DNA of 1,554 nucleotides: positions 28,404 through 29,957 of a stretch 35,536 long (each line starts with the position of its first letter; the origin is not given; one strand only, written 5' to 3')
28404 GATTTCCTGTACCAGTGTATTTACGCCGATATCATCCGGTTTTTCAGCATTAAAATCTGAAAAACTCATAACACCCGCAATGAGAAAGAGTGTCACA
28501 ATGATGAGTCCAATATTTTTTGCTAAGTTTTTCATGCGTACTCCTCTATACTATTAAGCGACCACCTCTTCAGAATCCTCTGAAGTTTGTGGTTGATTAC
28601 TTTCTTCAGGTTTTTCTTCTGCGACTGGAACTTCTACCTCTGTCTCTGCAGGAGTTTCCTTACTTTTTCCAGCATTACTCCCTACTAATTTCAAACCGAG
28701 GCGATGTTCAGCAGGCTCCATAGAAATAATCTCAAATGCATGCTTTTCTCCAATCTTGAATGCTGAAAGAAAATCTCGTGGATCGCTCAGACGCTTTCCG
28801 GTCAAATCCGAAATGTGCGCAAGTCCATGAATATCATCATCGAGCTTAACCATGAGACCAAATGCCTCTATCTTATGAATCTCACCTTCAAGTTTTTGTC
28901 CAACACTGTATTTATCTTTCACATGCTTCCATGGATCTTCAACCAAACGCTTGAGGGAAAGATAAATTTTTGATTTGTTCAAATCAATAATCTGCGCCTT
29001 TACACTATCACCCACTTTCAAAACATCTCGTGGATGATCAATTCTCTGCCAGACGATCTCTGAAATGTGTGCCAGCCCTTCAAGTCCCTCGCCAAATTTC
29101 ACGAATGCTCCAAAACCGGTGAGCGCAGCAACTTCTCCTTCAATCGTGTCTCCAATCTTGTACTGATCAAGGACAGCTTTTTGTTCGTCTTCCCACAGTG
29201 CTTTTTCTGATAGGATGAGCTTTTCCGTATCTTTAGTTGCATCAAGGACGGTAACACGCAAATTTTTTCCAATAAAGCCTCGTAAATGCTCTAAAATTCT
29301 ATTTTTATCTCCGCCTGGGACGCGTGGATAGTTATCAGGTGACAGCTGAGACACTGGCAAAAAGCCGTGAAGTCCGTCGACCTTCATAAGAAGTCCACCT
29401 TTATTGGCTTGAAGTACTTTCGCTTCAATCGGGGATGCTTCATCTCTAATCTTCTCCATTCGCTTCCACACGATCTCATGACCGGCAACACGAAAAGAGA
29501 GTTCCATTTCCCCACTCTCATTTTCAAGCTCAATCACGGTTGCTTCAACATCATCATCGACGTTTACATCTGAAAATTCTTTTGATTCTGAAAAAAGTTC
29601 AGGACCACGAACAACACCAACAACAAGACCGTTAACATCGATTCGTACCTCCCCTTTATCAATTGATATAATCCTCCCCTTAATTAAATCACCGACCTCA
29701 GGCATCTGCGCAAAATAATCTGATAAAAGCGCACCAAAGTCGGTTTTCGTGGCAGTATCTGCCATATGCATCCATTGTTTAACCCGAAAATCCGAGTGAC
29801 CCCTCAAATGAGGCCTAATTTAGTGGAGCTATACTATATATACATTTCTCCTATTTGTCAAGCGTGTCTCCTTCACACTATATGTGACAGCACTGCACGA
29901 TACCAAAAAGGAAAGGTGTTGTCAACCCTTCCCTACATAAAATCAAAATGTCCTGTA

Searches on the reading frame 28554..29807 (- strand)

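Call 58: search_protein_families(library=pfam, proteins=[window:28554-29807:-], max_evalue=0.001)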
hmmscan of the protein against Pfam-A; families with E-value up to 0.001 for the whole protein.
window:28554-29807:- (417 aa): 2 families
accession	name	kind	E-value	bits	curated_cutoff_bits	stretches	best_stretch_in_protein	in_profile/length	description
PF00575.29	S1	-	4.4e-37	126.7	22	4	217-285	3-71/74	S1 RNA binding domain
PF23459.1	S1_RRP5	-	7.3e-11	42.9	27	1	219-283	4-68/72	RRP5 S1 domain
